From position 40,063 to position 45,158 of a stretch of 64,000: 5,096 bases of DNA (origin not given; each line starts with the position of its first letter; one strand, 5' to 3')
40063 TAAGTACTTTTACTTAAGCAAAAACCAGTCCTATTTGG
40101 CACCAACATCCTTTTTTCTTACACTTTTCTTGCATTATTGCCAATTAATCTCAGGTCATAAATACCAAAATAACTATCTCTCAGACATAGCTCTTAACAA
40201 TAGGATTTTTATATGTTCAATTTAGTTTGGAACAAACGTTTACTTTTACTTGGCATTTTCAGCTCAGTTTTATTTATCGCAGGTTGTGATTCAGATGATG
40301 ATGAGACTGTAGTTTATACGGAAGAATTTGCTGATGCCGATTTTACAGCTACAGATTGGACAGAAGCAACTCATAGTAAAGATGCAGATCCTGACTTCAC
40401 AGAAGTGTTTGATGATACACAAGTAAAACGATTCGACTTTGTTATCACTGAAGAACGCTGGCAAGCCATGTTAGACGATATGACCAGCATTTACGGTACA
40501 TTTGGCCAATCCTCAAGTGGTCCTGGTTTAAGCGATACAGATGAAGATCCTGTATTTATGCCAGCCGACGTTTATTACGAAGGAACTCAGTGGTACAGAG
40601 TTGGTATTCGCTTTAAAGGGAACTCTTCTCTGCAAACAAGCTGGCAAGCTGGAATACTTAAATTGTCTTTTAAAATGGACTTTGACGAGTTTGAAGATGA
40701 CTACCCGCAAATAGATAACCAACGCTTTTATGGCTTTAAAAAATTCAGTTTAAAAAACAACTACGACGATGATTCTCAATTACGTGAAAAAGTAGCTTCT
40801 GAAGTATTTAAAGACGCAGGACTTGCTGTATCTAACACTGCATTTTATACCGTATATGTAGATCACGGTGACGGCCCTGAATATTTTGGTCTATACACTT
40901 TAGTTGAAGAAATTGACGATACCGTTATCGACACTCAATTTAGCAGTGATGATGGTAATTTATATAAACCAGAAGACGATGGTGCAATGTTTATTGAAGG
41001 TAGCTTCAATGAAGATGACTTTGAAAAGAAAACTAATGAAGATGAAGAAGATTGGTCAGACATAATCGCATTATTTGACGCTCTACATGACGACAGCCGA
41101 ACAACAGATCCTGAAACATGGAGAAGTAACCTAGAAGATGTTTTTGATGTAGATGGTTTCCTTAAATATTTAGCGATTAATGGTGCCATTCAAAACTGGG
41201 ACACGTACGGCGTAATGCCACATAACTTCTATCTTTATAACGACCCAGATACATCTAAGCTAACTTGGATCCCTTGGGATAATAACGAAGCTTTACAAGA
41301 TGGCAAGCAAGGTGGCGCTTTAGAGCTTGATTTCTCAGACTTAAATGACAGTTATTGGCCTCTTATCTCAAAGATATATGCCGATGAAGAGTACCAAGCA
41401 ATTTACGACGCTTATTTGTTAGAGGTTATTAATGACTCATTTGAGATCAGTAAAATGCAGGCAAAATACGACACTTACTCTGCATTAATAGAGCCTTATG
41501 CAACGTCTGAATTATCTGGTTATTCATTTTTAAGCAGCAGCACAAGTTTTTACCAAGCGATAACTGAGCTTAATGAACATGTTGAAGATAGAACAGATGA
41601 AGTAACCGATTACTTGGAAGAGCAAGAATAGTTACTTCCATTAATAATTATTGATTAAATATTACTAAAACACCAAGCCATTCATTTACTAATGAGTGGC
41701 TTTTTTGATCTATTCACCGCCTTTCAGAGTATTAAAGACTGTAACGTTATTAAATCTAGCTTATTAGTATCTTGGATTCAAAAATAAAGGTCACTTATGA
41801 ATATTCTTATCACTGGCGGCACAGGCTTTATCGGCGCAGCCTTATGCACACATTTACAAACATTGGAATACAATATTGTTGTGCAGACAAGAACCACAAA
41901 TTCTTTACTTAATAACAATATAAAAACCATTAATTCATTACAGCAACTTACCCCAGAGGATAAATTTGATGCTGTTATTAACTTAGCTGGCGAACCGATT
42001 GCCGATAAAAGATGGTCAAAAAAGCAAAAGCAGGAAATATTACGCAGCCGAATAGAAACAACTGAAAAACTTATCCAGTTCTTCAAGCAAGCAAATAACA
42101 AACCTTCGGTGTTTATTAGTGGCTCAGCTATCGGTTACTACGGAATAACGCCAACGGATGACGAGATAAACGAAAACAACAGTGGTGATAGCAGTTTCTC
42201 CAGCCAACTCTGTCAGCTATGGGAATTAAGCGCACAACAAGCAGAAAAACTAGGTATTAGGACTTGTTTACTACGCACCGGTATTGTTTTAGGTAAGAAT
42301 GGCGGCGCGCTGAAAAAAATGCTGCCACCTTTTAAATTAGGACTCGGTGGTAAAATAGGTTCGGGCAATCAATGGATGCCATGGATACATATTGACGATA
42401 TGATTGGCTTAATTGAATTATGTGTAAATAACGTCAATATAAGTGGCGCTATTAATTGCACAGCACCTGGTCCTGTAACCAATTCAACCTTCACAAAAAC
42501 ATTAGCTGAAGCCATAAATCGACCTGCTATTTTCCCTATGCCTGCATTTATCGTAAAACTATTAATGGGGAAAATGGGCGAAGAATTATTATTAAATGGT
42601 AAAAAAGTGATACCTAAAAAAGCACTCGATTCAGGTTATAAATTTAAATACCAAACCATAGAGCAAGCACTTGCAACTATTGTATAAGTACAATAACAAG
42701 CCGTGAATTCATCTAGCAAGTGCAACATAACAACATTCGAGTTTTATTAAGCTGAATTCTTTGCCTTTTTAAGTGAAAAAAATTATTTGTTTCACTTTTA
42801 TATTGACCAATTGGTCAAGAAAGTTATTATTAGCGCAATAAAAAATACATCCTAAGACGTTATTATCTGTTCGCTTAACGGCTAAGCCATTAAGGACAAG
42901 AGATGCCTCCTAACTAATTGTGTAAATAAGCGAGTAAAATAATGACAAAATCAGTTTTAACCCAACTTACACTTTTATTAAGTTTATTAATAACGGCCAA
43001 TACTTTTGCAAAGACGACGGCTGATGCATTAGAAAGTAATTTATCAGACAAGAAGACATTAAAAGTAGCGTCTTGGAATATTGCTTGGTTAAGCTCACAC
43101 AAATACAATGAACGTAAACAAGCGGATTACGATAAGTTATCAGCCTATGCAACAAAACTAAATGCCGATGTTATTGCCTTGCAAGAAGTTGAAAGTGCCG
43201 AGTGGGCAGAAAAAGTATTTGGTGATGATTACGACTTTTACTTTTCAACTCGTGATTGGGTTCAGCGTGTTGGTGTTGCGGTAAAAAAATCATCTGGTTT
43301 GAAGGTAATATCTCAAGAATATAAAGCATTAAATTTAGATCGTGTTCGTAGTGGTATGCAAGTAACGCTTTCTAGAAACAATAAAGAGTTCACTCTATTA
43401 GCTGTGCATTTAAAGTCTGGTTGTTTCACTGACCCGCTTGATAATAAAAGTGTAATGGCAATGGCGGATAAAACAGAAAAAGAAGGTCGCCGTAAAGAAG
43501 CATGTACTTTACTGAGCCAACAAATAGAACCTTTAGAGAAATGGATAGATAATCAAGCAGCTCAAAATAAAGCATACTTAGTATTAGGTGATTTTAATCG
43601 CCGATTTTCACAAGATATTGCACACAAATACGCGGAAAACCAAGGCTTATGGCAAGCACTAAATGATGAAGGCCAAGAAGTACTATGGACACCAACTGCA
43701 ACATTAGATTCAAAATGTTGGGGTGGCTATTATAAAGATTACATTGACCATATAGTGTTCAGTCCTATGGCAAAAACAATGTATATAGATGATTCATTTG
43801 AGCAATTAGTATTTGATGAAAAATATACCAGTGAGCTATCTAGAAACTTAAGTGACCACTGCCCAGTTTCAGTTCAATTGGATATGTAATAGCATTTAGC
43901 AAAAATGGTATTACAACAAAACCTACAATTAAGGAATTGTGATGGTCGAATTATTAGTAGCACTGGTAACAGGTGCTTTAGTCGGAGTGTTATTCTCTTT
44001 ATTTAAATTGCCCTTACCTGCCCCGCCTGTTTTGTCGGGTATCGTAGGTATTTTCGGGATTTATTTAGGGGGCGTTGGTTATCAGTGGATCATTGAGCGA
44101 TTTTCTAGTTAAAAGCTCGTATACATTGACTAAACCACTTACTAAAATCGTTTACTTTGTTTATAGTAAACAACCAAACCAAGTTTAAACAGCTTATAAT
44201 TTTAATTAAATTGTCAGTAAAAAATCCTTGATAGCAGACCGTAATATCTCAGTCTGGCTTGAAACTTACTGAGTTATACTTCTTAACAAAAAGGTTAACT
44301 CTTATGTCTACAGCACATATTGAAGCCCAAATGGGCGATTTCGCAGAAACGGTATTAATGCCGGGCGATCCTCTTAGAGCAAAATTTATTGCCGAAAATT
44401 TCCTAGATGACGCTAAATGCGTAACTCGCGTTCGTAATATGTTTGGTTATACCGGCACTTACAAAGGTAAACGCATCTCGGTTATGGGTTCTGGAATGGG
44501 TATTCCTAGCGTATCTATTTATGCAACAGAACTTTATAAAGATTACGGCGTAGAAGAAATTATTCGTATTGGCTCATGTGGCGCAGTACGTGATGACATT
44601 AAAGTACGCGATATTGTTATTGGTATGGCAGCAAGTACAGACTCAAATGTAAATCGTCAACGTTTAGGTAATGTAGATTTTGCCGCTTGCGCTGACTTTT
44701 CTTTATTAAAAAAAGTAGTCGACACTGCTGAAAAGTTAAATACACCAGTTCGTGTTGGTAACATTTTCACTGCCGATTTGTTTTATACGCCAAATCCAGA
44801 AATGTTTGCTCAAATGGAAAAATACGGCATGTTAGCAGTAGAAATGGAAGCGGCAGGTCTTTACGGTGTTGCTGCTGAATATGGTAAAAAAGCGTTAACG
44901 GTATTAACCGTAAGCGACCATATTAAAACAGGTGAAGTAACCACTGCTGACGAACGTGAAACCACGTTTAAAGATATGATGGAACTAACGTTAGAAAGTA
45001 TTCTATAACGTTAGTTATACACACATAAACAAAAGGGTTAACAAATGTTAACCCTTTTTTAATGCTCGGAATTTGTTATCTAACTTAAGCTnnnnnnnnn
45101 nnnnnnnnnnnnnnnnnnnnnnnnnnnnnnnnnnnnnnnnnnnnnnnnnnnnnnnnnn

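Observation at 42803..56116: Canonical RutR boxes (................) sit in front of a nucleoside / extracellular-DNA scavenging gene set, not a rut operon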

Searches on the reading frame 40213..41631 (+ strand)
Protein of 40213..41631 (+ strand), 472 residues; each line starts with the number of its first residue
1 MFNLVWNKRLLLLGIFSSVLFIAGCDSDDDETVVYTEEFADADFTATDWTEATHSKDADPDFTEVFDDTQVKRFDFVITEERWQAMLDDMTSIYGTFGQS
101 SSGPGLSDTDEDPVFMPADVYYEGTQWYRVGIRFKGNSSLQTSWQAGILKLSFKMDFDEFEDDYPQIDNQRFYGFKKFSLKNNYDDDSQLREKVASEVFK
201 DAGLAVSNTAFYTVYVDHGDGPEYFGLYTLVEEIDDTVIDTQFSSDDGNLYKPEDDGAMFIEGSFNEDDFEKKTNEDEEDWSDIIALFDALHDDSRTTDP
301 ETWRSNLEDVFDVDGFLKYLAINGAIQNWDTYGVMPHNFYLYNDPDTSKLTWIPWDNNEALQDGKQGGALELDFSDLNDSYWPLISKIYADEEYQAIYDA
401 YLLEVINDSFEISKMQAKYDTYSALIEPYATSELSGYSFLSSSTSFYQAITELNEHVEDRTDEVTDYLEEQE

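Call 8: search_protein_families(library=pfam, proteins=[window:40213-41631:+])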
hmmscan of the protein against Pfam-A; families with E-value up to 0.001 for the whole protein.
window:40213-41631:+ (472 aa): 1 family
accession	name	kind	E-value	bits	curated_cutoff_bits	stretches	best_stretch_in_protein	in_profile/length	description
PF08757.17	CotH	-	1.7e-73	248.4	23.8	1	132-462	1-320/322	CotH kinase protein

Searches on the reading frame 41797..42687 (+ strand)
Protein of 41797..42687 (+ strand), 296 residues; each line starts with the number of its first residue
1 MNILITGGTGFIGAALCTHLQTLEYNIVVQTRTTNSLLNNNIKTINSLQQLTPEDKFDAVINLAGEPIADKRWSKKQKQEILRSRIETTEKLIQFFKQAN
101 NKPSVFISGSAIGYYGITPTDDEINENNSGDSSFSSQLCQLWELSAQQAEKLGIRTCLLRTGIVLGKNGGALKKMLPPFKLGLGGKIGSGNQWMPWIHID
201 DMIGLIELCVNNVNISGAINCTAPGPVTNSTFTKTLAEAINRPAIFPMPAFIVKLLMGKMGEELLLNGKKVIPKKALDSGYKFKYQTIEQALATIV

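Call 8: search_protein_families(library=pfam, proteins=[window:41797-42687:+])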
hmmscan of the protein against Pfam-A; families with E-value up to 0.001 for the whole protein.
window:41797-42687:+ (296 aa): 5 families
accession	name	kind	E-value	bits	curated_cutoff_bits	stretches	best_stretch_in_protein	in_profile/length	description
PF01370.27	Epimerase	-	9.6e-25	87.8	20.9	1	3-212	1-227/240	NAD dependent epimerase/dehydratase family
PF08338.16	DUF1731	-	1.4e-17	63.6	27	1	248-294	1-46/47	Domain of unknown function (DUF1731)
PF16363.11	GDP_Man_Dehyd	-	7.5e-08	32.6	27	1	4-127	1-144/332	GDP-mannose 4,6 dehydratase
PF04321.23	RmlD_sub_bind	-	3.2e-06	26.9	27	1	1-77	1-72/287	RmlD substrate binding domain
PF07993.18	NAD_binding_4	-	0.00073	19.2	20.1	0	5-35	1-34/258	Male sterility protein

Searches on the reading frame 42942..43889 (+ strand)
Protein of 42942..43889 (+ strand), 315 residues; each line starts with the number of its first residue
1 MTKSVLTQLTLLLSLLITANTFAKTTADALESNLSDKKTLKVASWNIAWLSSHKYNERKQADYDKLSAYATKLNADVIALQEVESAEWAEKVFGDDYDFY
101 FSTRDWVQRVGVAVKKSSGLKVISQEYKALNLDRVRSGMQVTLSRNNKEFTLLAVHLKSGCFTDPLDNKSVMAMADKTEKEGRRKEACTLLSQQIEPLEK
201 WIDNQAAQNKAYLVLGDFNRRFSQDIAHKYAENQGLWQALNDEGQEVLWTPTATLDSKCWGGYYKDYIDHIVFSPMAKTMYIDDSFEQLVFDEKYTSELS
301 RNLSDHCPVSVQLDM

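Call 7: search_protein_families(library=ncbifam, proteins=[window:42942-43889:+])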
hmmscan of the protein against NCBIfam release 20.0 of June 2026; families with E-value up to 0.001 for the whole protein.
window:42942-43889:+ (315 aa): 3 families
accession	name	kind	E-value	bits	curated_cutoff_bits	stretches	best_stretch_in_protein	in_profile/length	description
TIGR00633.1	xth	equivalog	4.2e-08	33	99.05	1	40-137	1-93/255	exodeoxyribonuclease III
NF045851.1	mem_nucl_MnuA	subfamily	1.7e-07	31.6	185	0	42-88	1-46/317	MnuA family membrane nuclease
NF033681.1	ExeM_NucH_DNase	subfamily_domain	5.5e-05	22.2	300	0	143-220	375-446/546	ExeM/NucH family extracellular endonuclease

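Call 8: search_protein_families(library=pfam, proteins=[window:42942-43889:+])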
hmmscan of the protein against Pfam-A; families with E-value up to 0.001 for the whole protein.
window:42942-43889:+ (315 aa): 2 families
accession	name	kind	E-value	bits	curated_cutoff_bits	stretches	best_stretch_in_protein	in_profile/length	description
PF03372.29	Exo_endo_phos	-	2.1e-11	44.4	24.5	1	43-275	1-204/225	Endonuclease/Exonuclease/phosphatase family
PF14529.12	Exo_endo_phos_2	-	0.00028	21.2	27.4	1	194-308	13-115/117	Endonuclease-reverse transcriptase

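Call 29: find_related_loci(query=window:42942-43889:+, collection=metagenome_contigs, flank=5000)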
Query window:42942-43889:+ (315 aa) in metagenome_contigs; peptide patterns used: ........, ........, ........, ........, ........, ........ (x = any residue, [..] = any of these).
180 stretches matched a pattern; 118 encode a relative of the query (tblastn E <= 1e-3); the best 80 are kept; 80 distinct loci.
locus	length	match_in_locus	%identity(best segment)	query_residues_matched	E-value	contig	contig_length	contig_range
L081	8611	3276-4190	70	1-315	5e-155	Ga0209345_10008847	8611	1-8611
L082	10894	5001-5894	67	1-312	9e-149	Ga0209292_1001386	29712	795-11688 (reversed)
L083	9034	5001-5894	67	1-312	9e-149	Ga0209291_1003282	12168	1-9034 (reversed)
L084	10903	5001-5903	66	1-315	3e-147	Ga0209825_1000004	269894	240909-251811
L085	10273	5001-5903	67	1-315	7e-147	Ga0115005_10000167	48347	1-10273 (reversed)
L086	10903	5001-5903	66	1-315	6e-144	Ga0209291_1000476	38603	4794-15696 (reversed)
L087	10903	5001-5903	66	1-315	6e-144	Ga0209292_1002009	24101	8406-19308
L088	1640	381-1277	66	1-313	3e-155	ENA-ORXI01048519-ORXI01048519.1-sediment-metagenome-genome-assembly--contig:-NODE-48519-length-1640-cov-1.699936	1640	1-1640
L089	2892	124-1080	66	1-313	8e-149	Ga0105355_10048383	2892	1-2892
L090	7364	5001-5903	64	1-315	2e-141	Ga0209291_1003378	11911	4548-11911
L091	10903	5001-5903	64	1-315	4e-141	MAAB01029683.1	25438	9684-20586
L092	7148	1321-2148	72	40-315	5e-141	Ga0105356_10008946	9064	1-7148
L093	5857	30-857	72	40-315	2e-141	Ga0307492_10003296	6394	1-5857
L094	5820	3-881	68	13-315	1e-141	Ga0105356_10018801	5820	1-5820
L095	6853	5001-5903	64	1-315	1e-140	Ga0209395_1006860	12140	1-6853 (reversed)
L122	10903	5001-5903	62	1-315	2e-134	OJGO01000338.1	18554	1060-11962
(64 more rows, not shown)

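Call 34: search_protein_families(library=pfam, proteins=[L122:3761-4753:+, L122:6004-7002:+, L122:2731-3573:-, L122:1806-2534:-, L122:1057-1806:-])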
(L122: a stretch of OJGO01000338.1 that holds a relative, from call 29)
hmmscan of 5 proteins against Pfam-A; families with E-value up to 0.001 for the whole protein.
L122:3761-4753:+ (330 aa): 0 families

L122:6004-7002:+ (332 aa): 2 families
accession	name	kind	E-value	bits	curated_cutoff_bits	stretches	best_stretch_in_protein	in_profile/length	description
PF00962.28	A_deaminase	-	5.6e-103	344.9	27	1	7-328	1-325/330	Adenosine deaminase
PF19326.5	AMP_deaminase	-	1.1e-08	34.4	27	1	194-326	454-585/630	AMP deaminase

L122:2731-3573:- (280 aa): 2 families
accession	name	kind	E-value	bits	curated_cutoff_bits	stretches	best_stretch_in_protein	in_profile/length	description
PF03171.26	2OG-FeII_Oxy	-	5.1e-19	68.9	23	1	149-253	3-101/101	2OG-Fe(II) oxygenase superfamily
PF14226.12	DIOX_N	-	1.4e-11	45.5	27.3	1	10-94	14-97/117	non-haem dioxygenase in morphine synthesis N-terminal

L122:1806-2534:- (242 aa): 1 family
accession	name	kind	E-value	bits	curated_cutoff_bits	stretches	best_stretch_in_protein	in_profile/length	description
PF03746.21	LamB_YcsF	-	4.3e-91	305.3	22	1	2-241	1-238/239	LamB/YcsF family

L122:1057-1806:- (249 aa): 1 family
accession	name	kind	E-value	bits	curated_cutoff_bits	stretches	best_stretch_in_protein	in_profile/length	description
PF02682.21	CT_C_D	-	6.4e-60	202.7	22.1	1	11-214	3-200/202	Carboxyltransferase domain, subdomain C and D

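Call 43: search_solved_structures(query=window:42942-43889:+, max_evalue=0.01)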
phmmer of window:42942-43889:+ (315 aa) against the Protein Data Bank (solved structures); distinct sequences matched with E-value up to 0.01: 0.

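Call 90: search_solved_structures(query=A3, max_evalue=1)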
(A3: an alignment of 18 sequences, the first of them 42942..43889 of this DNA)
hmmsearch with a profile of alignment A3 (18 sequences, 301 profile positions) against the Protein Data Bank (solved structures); distinct sequences matched with E-value up to 1: 1.
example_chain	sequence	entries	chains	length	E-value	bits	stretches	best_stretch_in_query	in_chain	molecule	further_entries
9sra_BP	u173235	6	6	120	0.74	12.2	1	16-91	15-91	Large ribosomal subunit protein eL18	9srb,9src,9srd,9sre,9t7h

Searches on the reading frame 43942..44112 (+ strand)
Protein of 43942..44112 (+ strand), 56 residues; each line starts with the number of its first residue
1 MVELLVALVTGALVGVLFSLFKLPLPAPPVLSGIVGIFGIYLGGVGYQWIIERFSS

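Call 44: search_protein_families(library=ncbifam, proteins=[window:43942-44112:+], max_evalue=0.01)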
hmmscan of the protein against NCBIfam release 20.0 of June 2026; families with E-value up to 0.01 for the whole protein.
window:43942-44112:+ (56 aa): 1 family
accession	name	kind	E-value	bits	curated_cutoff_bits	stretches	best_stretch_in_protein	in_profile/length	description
TIGR03510.1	XapX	domain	9.3e-18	63.5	27.8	1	4-50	2-48/49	XapX domain-containing protein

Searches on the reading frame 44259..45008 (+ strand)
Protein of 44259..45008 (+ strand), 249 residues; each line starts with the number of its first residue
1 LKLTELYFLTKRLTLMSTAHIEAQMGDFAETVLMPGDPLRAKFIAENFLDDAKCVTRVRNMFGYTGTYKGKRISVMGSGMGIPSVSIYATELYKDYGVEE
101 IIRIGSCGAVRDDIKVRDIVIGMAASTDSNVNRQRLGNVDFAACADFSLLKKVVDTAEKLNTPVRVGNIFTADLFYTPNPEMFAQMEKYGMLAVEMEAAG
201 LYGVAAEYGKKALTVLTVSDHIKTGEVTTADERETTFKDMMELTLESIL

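Call 7: search_protein_families(library=ncbifam, proteins=[window:44259-45008:+])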
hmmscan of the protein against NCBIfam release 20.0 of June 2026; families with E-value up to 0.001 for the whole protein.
window:44259-45008:+ (249 aa): 15 families
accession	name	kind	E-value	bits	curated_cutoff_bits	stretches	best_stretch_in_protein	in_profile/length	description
NF004489.0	PRK05819.1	subfamily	1.8e-116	387.4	230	1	17-248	2-233/236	DeoD-type purine-nucleoside phosphorylase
NF009914.0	PRK13374.1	subfamily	2.2e-111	371.1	338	1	16-248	1-233/235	DeoD-type purine-nucleoside phosphorylase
TIGR00107.1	deoD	equivalog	3.6e-110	367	232.25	1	20-248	1-229/232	purine-nucleoside phosphorylase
TIGR01718.1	Uridine-psphlse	equivalog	7.6e-32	110.6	280.3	1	20-240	3-233/245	uridine phosphorylase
NF008383.0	PRK11178.1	equivalog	2.2e-23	82.8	262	1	27-179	17-166/254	uridine phosphorylase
NF004079.0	PRK05584.1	equivalog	2.4e-19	69.8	169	1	49-222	20-200/232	5'-methylthioadenosine/adenosylhomocysteine nucleosidase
TIGR01704.1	MTA_SAH-Nsdase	equivalog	4.8e-10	39.4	73.8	1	49-221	19-198/229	5'-methylthioadenosine/S-adenosylhomocysteine nucleosidase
NF005500.0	PRK07115.1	equivalog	8.6e-09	35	264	1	70-234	62-226/261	AMP nucleosidase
NF011286.0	PRK14697.1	equivalog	8.7e-09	35.3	260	1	60-221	31-196/233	bifunctional 5'-methylthioadenosine/S-adenosylhomocysteine nucleosidase/phosphatase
NF005213.0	PRK06698.1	equivalog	2.8e-08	33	768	1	60-222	31-197/459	bifunctional 5'-methylthioadenosine/S-adenosylhomocysteine nucleosidase/phosphatase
TIGR03468.1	HpnG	hypoth_equivalog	2.9e-08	33.5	187.1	1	53-224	2-160/212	hopanoid-associated phosphorylase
TIGR03664.1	fut_nucase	equivalog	2.3e-07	30.7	124.7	1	62-221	26-202/228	futalosine hydrolase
TIGR01719.1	euk_UDPppase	equivalog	1.8e-06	27.5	249.95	1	17-110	20-122/287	uridine phosphorylase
NF005522.0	PRK07164.1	equivalog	5.1e-06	26.1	161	0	68-121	42-94/218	5'-methylthioadenosine/S-adenosylhomocysteine nucleosidase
TIGR01721.1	AMN-like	hypoth_equivalog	4.1e-05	22.9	307.2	1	73-208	62-197/269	AMP nucleosidase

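Call 8: search_protein_families(library=pfam, proteins=[window:44259-45008:+])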
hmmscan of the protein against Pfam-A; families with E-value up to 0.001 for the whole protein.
window:44259-45008:+ (249 aa): 1 family
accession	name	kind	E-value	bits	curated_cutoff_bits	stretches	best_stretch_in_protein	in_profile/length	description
PF01048.26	PNP_UDP_1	-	2.6e-41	142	25.1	1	32-236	3-216/233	Phosphorylase superfamily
